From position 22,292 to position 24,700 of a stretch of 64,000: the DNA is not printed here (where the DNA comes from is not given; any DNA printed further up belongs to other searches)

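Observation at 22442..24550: Methyltransferase fused to three tandem Ig-like repeats of an unrecognised family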

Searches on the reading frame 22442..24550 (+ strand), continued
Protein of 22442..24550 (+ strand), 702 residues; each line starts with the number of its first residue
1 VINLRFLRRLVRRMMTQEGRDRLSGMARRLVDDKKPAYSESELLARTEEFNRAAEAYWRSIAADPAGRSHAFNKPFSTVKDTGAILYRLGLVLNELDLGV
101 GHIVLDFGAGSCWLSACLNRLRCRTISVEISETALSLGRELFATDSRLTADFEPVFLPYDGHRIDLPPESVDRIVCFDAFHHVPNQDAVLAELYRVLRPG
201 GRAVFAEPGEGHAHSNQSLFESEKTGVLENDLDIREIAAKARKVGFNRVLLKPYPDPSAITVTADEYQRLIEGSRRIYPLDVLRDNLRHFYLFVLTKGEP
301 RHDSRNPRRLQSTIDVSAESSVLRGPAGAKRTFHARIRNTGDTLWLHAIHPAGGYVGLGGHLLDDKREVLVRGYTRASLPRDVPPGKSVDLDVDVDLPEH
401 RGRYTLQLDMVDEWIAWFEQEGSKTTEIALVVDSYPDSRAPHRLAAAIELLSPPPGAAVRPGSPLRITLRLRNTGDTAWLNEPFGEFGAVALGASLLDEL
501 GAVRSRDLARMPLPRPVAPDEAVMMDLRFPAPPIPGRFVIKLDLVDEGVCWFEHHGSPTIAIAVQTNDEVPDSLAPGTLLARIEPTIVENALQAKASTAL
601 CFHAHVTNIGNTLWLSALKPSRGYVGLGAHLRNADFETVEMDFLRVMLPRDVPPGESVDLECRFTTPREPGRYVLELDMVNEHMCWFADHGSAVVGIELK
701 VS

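Call 63: search_protein_families(library=pfam, alignment_id=A6, max_evalue=0.00001)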
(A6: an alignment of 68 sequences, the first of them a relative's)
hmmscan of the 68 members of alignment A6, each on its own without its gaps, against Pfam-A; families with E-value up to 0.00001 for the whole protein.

A. member 1, L067:3452-3886:- (144 aa): 1 family
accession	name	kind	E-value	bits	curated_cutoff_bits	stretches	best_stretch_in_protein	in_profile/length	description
PF03734.19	YkuD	-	1.3e-20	74.9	23.4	1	4-108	19-139/146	L,D-transpeptidase catalytic domain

B. families by the number of members that match (of 68 scanned): 63 families (the first 25 are shown)
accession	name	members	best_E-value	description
PF00534.26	Glycos_transf_1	3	2.3e-27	Glycosyl transferases group 1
PF13692.12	Glyco_trans_1_4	3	2.9e-21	Glycosyl transferases group 1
PF01053.26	Cys_Met_Meta_PP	2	1.9e-149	Cys/Met metabolism PLP-dependent enzyme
PF08450.18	SGL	2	1.7e-44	SMP-30/Gluconolactonase/LRE-like region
PF03734.19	YkuD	2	1.3e-20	L,D-transpeptidase catalytic domain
PF13524.12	Glyco_trans_1_2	2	2.4e-06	Glycosyl transferase-like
PF00155.27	Aminotran_1_2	2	9.3e-06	Aminotransferase class I and II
PF03739.19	LptF_LptG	1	7e-163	Lipopolysaccharide export system permease LptF/LptG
PF10150.14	RNase_E_G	1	9.7e-103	Ribonuclease E/G family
PF01098.24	FTSW_RODA_SPOVE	1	4.3e-80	Cell cycle protein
PF01180.27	DHO_dh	1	3.9e-75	Dihydroorotate dehydrogenase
PF13561.12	adh_short_C2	1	3.8e-64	Enoyl-(Acyl carrier protein) reductase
PF00800.23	PDT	1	5.6e-61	Prephenate dehydratase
PF00082.27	Peptidase_S8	1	2.8e-59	Subtilase family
PF07722.19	Peptidase_C26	1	4.8e-59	Peptidase C26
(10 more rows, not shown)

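Call 65: search_protein_families(library=pfam, proteins=[L042:586-1860:+, L042:1838-2662:+, L042:2874-4967:+, L042:10449-12989:+, L053:830-2350:+, L053:2474-3601:+, L053:3645-4436:+, L053:6771-7925:+, L053:9231-11561:+, L074:6768-7931:+], max_evalue=0.00001)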
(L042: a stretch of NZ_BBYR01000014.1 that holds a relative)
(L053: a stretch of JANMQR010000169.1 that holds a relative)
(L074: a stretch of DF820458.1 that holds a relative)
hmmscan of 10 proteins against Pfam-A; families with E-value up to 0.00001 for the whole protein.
L042:586-1860:+ (424 aa): 0 families

L042:1838-2662:+ (274 aa): 1 family
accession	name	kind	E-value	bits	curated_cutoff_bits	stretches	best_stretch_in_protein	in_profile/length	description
PF01061.29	ABC2_membrane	-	2.2e-10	40.9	26.9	1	30-237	3-211/211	ABC-2 type transporter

L042:2874-4967:+ (697 aa): 4 families
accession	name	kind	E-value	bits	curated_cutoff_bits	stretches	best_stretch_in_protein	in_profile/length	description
PF00534.26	Glycos_transf_1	-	1.2e-22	80.8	26.4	1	499-666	5-170/172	Glycosyl transferases group 1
PF13692.12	Glyco_trans_1_4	-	1.2e-15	58.4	27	1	510-651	2-142/142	Glycosyl transferases group 1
PF20706.3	GT4-conflict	-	5.7e-06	26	26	1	501-611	190-305/385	Family 4 Glycosyltransferase in conflict systems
PF13524.12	Glyco_trans_1_2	-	8.7e-06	26.2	25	0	532-681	7-142/144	Glycosyl transferase-like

L042:10449-12989:+ (846 aa): 0 families

L053:830-2350:+ (506 aa): 5 families
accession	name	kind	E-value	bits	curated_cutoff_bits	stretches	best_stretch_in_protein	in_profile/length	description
PF01050.24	MannoseP_isomer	-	1.1e-53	180.8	23.6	1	388-501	3-116/116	Mannose-6-phosphate isomerase C-terminal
PF00483.29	NTP_transferase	-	1.6e-47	162.6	21.2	1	40-319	2-240/245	Nucleotidyl transferase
PF22640.1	ManC_GMP_beta-helix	-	8.7e-15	54.8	27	1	335-379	7-51/55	MannoseP isomerase/GMP-like beta-helix domain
PF07883.17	Cupin_2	-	7.6e-10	38.8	27.2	1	418-484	3-68/70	Cupin domain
PF12804.13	NTP_transf_3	-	9.6e-06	26.3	27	0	42-169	3-111/160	MobA-like NTP transferase domain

L053:2474-3601:+ (375 aa): 0 families

L053:3645-4436:+ (263 aa): 1 family
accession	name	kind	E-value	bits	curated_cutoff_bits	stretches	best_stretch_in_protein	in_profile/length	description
PF01061.29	ABC2_membrane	-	7.2e-08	32.6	26.9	1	19-225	4-211/211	ABC-2 type transporter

L053:6771-7925:+ (384 aa): 0 families

L053:9231-11561:+ (776 aa): 2 families
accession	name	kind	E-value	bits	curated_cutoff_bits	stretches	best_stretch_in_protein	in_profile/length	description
PF08885.17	GSCFA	-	4.9e-54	184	25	1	458-727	1-237/237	GSCFA family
PF18588.6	WcbI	-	7.7e-21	75.1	29.2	1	95-297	3-203/205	Polysaccharide biosynthesis enzyme WcbI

L074:6768-7931:+ (387 aa): 3 families
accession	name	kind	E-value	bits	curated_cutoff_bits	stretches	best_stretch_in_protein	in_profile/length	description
PF00534.26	Glycos_transf_1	-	8.9e-19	68.1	26.4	1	217-363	15-171/172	Glycosyl transferases group 1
PF13692.12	Glyco_trans_1_4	-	3e-16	60.4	27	1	218-349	2-141/142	Glycosyl transferases group 1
PF13524.12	Glyco_trans_1_2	-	2.4e-06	28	25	1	239-372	5-136/144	Glycosyl transferase-like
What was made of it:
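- Closest known: WbdD methyl. Same: The Burkholderiales relatives lie in Wzm-type ABC-2, GT4 and ManC operons (call 65).
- In Burkholderiales, including Piscinibacter/Ideonella sakaiensis 201-F6, the 1-repeat relative sits in a co-directional operon with an ABC-2 (Wzm-like) permease, GT4, ManC and WcbI+GSCFA (call 65).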

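Call 79: search_protein_families(library=pfam, proteins=[L016:5801-7846:+, L020:7975-9978:+, L029:4872-6776:-, L035:4218-6953:+, L037:4407-6374:-, L043:3482-6556:-, L062:5099-7267:+, L076:4375-6822:-, L023:132-2081:-, L044:6187-7599:-], max_evalue=0.01)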
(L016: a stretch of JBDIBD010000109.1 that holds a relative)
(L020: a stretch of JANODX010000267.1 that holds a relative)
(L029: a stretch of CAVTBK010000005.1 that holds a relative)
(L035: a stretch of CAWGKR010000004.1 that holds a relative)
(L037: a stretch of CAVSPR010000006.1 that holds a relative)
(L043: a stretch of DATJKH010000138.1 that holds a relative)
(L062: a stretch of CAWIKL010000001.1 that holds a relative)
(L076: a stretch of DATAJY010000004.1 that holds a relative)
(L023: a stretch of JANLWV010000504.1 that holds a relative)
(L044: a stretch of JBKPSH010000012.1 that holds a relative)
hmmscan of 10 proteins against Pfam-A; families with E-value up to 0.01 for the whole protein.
L016:5801-7846:+ (681 aa): 0 families

L020:7975-9978:+ (667 aa): 0 families

L029:4872-6776:- (634 aa): 1 family
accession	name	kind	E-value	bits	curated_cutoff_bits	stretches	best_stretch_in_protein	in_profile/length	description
PF00474.23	SSF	-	3.4e-35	122.1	22.8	1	61-488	1-406/406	Sodium:solute symporter family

L035:4218-6953:+ (911 aa): 2 families
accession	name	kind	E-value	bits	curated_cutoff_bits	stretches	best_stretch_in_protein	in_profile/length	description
PF03219.20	TLC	-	2e-13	50.4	21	1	323-403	407-491/491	TLC ATP/ADP transporter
PF13646.12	HEAT_2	-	2.8e-07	31.1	27.7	1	557-634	7-87/88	HEAT repeats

L037:4407-6374:- (655 aa): 0 families

L043:3482-6556:- (1024 aa): 2 families
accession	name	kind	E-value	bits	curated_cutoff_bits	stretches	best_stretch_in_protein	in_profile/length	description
PF02687.27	FtsX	-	7.8e-26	90.9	25.5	2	447-561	2-116/120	FtsX-like permease C-terminal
PF12704.14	MacB_PCD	-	1.4e-24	87.9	27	2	207-408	6-200/207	MacB-like periplasmic core domain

L062:5099-7267:+ (722 aa): 1 family
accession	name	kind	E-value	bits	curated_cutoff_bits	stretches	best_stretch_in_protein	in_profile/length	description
PF11028.14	TMEM260-like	-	0.0016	18.7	24.2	1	49-191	15-176/179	Protein O-mannosyl-transferase TMEM260-like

L076:4375-6822:- (815 aa): 1 family
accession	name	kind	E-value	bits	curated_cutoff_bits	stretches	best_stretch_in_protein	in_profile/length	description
PF03739.19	LptF_LptG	-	7e-163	542.1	27.9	2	8-401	1-352/353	Lipopolysaccharide export system permease LptF/LptG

L023:132-2081:- (649 aa): 1 family
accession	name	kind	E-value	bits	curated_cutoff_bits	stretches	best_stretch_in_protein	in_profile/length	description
PF06808.19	DctM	-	4.9e-54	184.2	23.8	1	129-560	6-409/413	Tripartite ATP-independent periplasmic transporter, DctM component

L044:6187-7599:- (470 aa): 0 families
